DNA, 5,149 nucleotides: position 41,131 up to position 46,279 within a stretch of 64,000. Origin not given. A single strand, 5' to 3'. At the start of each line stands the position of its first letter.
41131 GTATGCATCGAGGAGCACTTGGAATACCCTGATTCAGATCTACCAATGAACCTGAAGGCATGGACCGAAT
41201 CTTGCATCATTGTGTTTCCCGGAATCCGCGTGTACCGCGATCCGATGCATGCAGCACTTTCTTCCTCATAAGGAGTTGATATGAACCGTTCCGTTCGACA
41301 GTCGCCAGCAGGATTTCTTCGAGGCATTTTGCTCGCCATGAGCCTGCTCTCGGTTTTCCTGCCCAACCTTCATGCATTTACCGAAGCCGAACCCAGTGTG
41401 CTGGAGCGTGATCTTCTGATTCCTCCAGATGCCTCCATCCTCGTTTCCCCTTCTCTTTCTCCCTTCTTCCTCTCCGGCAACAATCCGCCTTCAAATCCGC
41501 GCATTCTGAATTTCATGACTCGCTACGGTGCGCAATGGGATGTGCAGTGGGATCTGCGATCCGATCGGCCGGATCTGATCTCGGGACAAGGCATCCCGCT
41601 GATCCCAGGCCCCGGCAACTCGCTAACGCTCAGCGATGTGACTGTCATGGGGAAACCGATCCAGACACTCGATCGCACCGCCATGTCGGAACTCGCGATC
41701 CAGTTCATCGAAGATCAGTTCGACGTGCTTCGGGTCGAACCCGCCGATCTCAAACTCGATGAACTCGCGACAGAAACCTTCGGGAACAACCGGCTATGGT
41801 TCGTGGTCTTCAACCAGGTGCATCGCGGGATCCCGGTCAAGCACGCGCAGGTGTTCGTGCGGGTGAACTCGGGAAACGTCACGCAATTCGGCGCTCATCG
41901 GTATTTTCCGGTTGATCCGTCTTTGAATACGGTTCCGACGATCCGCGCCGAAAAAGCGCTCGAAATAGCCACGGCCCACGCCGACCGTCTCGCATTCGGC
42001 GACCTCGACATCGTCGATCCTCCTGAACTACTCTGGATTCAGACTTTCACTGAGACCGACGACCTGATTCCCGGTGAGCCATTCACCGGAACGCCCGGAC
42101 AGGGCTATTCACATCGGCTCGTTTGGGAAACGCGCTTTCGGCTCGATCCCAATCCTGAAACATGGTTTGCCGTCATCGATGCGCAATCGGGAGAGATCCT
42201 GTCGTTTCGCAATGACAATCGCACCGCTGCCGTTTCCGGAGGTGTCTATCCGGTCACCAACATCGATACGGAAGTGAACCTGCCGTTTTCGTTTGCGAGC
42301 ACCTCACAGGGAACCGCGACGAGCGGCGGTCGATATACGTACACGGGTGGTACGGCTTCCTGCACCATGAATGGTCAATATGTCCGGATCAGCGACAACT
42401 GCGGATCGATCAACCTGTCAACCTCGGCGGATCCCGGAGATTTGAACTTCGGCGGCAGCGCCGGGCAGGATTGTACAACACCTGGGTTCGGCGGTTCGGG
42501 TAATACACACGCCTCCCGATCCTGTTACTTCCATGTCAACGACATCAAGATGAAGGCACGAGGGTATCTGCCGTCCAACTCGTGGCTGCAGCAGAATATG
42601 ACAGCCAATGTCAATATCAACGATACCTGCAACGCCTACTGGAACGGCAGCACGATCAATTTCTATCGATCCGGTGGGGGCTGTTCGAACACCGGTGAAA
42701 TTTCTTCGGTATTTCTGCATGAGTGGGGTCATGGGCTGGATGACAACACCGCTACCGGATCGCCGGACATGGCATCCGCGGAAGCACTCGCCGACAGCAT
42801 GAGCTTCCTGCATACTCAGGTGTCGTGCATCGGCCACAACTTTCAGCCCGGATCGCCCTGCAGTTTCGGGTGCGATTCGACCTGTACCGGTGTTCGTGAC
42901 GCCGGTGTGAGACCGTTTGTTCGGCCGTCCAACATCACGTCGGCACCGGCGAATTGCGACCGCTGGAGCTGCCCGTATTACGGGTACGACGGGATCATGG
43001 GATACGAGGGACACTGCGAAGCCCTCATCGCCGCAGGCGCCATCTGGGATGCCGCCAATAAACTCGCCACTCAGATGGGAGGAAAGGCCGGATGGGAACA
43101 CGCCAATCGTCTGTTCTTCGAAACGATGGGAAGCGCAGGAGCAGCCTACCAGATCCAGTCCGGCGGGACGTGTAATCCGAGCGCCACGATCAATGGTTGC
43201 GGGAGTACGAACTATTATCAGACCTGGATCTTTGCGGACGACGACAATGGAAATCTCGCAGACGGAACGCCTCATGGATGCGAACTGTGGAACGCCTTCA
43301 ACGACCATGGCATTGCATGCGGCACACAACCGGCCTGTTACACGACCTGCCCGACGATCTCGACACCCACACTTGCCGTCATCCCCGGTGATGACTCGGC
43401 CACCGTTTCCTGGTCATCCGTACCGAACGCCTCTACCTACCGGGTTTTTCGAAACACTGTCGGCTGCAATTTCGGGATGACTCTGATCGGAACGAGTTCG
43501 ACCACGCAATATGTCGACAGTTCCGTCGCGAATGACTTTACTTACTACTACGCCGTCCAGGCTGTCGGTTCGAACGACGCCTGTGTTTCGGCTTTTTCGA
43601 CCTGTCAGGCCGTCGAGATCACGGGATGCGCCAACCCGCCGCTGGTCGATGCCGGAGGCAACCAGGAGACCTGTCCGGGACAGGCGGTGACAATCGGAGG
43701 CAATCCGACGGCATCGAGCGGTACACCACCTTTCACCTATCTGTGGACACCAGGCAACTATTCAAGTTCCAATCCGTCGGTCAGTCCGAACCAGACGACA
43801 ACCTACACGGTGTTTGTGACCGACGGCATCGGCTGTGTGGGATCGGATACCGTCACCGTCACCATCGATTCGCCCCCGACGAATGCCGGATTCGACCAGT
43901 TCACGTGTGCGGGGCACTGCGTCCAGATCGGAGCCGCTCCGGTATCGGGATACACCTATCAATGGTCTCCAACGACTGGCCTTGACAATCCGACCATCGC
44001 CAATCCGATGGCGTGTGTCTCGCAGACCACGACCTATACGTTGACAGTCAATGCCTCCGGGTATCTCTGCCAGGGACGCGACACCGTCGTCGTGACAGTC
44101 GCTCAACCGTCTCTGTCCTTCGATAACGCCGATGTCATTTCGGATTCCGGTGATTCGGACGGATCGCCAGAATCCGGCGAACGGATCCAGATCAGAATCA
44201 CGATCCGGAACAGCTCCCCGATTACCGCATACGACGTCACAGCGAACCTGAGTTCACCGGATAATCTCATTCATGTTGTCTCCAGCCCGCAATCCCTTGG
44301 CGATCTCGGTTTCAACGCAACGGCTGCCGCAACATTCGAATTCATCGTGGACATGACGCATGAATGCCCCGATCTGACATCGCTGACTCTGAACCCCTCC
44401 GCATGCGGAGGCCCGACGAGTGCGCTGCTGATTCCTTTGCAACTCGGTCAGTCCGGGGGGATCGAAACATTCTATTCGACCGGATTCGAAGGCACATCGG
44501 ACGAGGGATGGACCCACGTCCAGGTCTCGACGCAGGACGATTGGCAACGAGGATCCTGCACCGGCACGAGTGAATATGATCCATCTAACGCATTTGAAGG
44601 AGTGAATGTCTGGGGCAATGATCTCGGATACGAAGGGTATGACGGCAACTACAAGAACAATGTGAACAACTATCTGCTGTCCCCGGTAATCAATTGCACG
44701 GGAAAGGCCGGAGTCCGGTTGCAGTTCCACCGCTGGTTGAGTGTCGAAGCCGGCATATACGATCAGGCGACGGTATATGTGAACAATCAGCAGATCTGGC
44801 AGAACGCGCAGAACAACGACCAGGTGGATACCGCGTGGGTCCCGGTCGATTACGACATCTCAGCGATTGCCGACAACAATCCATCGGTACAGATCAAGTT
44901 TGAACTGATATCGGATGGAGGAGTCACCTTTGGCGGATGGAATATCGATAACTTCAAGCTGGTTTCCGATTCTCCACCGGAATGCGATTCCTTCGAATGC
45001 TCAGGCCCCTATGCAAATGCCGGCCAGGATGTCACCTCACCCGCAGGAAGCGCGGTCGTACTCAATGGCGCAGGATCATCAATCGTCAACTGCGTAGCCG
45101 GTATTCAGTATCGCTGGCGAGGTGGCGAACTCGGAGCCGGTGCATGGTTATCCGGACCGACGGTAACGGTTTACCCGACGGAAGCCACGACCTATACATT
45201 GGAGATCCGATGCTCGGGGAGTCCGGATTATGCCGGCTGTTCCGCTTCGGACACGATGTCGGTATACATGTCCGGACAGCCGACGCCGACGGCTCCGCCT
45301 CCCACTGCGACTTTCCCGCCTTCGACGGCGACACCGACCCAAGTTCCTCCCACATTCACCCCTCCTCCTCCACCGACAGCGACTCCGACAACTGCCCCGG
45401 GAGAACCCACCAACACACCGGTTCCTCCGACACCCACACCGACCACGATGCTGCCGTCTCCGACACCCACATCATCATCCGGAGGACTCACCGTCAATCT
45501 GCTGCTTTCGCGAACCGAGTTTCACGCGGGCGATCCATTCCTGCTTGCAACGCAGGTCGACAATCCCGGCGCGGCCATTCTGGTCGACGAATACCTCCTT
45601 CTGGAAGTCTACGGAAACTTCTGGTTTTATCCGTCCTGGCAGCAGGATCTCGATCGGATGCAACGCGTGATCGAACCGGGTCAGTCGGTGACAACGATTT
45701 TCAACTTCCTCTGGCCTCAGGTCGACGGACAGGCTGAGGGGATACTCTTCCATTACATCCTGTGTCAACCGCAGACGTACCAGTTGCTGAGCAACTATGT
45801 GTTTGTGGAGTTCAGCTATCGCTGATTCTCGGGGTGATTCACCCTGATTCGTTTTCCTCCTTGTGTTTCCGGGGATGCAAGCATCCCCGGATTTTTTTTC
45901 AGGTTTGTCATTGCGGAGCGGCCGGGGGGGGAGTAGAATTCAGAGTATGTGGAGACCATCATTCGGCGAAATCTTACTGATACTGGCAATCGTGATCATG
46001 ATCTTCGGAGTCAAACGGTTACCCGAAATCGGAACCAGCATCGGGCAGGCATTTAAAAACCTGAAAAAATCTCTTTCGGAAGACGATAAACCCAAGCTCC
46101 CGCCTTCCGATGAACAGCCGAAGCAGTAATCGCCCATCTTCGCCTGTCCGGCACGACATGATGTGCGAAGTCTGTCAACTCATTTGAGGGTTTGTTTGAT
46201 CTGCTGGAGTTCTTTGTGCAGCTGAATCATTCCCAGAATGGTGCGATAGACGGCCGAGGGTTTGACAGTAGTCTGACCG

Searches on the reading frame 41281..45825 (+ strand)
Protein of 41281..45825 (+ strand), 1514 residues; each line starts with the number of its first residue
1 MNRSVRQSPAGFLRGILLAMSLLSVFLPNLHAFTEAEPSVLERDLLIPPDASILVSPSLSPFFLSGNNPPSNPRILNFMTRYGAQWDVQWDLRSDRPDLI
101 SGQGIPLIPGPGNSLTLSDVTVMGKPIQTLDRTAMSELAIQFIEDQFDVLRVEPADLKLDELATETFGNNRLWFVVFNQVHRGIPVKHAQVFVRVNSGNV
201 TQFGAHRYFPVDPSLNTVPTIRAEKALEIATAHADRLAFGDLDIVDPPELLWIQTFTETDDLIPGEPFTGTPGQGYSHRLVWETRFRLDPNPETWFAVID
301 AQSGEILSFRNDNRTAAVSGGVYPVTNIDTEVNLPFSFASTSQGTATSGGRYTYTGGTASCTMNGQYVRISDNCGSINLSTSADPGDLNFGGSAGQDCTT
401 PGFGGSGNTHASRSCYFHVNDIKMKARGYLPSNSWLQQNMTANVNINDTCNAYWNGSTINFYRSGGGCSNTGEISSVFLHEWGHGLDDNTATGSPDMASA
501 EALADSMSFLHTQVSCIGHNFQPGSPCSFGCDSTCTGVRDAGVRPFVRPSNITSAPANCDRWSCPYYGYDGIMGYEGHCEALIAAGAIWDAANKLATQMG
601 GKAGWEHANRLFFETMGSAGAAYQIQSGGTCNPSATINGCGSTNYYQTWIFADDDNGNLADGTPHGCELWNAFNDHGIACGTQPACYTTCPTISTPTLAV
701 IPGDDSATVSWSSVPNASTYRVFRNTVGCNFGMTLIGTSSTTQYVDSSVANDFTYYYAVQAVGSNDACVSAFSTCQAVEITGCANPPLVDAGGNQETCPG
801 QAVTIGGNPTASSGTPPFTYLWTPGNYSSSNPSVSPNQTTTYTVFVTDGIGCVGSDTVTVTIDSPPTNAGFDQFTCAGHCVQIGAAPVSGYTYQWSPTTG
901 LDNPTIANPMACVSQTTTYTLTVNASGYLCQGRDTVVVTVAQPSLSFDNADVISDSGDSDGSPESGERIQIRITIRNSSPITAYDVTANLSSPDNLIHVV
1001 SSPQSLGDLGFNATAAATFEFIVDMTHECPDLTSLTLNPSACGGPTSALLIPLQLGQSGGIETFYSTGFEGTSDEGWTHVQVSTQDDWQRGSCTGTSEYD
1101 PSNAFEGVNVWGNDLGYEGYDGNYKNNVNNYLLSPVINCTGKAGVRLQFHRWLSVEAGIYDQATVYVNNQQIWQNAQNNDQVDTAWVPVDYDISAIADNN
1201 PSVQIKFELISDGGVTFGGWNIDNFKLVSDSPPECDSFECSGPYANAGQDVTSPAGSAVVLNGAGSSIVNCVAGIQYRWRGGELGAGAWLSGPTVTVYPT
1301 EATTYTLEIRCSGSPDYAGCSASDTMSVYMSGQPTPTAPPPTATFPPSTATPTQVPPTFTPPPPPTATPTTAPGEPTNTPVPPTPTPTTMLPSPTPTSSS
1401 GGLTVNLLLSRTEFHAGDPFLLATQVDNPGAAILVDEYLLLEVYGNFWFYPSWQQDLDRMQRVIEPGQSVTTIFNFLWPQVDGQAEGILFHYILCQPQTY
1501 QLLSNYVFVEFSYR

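Call 49: search_protein_families(library=pfam, proteins=[window:41281-45825:+], max_evalue=0.001)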
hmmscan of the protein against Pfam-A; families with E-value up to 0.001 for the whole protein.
window:41281-45825:+ (1514 aa): 2 families
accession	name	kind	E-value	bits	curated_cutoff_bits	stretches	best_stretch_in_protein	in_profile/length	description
PF20773.4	InhA-like_MAM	-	0.00039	20.4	26.9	0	1136-1229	56-164/191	Immune inhibitor A-like, MAM domain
PF03413.25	PepSY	-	0.00052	20.7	24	0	275-308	27-58/60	Peptidase propeptide and YPEB domain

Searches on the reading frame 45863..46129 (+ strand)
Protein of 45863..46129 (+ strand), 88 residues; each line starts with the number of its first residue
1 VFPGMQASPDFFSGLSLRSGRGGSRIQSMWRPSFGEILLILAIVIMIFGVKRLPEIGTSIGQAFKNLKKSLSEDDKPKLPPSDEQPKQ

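Call 95: search_protein_families(library=pfam, proteins=[window:45863-46129:+], max_evalue=0.00001)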
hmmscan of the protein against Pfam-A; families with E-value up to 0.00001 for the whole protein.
window:45863-46129:+ (88 aa): 1 family
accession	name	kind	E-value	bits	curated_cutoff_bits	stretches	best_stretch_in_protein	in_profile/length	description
PF02416.21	TatA_B_E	-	7.9e-13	47.9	21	1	33-76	2-45/53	mttA/Hcf106 family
